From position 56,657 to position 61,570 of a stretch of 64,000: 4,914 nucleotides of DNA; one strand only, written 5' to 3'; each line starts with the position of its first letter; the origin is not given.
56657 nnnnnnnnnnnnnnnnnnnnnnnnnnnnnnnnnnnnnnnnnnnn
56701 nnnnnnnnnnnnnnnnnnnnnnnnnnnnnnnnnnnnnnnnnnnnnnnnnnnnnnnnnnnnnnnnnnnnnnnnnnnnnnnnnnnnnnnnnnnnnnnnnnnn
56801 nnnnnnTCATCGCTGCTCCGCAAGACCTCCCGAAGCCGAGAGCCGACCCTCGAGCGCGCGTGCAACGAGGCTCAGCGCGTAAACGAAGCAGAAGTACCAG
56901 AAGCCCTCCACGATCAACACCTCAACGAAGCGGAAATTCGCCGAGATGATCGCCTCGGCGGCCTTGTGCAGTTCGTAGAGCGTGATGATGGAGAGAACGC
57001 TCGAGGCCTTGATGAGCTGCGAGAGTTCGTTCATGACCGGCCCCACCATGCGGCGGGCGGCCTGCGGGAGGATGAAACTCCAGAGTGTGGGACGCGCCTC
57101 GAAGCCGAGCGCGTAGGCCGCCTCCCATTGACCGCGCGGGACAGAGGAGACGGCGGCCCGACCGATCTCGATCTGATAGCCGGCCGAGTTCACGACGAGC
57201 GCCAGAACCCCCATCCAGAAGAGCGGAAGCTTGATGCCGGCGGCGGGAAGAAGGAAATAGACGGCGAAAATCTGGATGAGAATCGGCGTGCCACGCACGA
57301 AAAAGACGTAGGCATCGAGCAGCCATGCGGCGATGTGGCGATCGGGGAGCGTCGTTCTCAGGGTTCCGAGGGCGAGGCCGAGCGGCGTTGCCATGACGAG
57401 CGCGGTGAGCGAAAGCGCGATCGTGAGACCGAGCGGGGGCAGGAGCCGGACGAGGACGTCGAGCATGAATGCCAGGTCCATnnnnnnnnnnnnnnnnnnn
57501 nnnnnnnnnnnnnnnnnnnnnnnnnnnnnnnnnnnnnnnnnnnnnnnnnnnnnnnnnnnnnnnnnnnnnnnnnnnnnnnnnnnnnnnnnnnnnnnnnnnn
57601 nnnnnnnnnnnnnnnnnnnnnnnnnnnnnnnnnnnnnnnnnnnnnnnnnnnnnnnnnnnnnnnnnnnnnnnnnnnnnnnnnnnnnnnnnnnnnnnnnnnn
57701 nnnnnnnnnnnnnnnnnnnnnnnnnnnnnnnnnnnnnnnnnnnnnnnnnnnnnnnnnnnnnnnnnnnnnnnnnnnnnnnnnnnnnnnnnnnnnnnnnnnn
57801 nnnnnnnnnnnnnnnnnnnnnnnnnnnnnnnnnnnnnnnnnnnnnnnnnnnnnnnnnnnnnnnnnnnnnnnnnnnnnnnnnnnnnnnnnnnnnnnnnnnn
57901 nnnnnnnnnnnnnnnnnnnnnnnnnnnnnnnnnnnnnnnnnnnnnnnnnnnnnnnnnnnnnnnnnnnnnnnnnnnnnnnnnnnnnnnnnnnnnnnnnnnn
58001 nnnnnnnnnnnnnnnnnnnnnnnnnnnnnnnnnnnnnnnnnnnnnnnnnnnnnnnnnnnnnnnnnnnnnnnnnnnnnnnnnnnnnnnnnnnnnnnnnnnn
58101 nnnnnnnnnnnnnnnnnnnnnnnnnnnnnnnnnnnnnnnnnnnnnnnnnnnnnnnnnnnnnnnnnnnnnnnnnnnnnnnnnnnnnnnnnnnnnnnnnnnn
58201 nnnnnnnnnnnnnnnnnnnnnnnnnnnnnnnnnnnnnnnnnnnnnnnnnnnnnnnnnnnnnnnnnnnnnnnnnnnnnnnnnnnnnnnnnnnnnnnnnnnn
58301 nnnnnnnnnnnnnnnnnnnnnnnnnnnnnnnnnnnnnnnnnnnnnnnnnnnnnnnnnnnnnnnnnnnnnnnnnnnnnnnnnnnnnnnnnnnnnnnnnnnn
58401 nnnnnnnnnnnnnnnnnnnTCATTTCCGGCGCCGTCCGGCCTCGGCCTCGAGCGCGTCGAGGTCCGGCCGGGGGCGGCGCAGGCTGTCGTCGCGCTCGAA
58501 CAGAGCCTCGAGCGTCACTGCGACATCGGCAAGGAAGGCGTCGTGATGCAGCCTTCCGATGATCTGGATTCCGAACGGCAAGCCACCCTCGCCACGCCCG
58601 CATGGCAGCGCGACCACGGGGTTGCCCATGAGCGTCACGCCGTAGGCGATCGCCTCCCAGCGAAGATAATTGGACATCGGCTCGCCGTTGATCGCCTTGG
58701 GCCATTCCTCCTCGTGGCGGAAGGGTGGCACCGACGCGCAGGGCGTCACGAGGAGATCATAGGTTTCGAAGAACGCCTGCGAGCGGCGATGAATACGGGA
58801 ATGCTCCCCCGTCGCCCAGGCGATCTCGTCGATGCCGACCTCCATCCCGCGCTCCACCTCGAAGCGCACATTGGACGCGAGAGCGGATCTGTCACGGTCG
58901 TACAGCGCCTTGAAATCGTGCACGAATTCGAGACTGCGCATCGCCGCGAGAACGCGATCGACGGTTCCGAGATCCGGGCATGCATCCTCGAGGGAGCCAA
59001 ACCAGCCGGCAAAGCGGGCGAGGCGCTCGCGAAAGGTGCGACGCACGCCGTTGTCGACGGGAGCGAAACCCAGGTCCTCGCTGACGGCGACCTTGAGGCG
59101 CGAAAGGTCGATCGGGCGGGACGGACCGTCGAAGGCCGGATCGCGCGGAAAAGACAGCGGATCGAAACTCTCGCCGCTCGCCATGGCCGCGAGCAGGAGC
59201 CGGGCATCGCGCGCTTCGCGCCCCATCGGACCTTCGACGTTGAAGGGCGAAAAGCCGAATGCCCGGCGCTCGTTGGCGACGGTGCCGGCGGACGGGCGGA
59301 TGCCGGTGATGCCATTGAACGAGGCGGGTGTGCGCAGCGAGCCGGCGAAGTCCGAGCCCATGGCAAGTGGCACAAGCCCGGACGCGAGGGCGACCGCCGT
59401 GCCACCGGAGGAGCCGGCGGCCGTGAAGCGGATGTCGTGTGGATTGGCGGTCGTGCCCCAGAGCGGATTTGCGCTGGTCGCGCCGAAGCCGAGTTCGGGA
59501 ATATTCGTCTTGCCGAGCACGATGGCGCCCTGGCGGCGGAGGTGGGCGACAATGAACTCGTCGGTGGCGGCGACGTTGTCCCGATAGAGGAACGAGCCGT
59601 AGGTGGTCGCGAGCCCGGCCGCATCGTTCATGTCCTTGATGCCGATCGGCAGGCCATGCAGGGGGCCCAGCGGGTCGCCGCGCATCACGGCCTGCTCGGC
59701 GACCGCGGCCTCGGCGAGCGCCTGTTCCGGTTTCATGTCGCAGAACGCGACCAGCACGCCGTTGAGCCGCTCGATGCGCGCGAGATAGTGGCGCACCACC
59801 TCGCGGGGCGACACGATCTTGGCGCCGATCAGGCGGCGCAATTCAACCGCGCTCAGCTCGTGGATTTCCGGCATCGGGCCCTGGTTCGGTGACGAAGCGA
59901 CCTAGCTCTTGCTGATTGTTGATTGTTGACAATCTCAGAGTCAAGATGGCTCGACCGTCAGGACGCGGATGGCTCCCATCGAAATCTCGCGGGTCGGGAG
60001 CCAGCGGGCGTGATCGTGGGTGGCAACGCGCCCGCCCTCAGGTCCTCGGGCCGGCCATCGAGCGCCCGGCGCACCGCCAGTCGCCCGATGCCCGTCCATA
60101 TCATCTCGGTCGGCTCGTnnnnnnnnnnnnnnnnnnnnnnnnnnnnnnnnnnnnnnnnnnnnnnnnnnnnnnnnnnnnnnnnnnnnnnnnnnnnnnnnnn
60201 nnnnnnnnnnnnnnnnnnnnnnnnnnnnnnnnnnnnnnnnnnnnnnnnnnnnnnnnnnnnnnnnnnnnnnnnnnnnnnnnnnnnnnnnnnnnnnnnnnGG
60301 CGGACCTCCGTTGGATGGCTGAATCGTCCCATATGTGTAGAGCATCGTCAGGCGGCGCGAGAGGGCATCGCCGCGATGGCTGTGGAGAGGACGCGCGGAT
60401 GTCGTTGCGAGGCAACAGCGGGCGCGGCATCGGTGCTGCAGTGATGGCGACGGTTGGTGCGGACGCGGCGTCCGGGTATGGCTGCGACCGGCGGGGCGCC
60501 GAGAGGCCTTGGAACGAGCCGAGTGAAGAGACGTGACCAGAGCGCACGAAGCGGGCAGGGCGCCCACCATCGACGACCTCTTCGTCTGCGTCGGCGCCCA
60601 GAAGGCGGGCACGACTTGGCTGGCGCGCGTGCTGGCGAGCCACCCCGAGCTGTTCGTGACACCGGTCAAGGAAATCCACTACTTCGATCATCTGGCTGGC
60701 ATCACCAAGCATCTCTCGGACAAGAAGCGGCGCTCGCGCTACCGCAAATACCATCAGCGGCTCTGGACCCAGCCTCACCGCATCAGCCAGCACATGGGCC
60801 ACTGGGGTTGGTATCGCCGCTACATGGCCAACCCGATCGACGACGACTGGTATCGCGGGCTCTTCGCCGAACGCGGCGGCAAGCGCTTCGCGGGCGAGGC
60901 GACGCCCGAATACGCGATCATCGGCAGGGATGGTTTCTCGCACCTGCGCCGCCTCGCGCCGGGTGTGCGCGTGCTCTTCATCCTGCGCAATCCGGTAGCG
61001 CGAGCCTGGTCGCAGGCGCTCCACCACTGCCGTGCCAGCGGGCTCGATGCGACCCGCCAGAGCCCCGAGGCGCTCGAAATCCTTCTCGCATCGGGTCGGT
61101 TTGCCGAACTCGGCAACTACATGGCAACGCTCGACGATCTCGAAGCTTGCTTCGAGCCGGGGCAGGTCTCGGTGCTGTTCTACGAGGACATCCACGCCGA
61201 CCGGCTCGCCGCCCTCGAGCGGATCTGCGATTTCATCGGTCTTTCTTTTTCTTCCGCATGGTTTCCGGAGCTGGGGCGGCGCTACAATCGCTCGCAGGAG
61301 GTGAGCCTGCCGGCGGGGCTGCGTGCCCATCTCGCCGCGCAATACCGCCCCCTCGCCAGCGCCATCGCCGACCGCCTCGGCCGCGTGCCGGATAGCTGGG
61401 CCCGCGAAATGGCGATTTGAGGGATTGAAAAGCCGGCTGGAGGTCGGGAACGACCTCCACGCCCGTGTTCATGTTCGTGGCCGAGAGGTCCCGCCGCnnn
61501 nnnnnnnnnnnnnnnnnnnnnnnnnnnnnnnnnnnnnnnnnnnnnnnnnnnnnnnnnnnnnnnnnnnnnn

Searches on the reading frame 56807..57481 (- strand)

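Call 46: search_protein_families(library=pfam, proteins=[window:56807-57481:-], max_evalue=0.001)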
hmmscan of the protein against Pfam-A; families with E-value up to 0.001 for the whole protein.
window:56807-57481:- (224 aa): 1 family
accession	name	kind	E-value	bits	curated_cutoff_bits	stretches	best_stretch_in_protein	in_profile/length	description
PF00528.27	BPD_transp_1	-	4.1e-14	53.2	26.4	1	33-214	3-182/184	Binding-protein-dependent transport system inner membrane component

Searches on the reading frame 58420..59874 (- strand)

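Call 46: search_protein_families(library=pfam, proteins=[window:58420-59874:-], max_evalue=0.001)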
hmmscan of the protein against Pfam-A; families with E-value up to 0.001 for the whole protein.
window:58420-59874:- (484 aa): 1 family
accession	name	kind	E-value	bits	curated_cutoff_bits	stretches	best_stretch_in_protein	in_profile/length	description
PF01425.27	Amidase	-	1.1e-82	278.9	27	1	25-446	1-442/445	Amidase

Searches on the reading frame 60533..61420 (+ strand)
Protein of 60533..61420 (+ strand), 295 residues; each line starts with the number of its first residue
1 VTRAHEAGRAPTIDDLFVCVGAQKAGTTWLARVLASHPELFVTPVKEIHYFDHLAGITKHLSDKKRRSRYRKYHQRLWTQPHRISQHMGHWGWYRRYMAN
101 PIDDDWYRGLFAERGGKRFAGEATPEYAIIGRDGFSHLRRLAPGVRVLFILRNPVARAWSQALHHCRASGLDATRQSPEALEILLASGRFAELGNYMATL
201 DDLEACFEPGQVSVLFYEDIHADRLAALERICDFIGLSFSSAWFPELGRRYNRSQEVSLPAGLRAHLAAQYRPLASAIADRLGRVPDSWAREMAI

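Call 46: search_protein_families(library=pfam, proteins=[window:60533-61420:+], max_evalue=0.001)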
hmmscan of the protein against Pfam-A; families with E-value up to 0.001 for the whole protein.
window:60533-61420:+ (295 aa): 2 families
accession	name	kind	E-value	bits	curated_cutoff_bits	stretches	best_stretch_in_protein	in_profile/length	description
PF13469.12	Sulfotransfer_3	-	5e-19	69.8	27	1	18-240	3-215/216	Sulfotransferase family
PF00685.33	Sulfotransfer_1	-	3.6e-13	49.9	22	1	143-240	89-184/255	Sulfotransferase domain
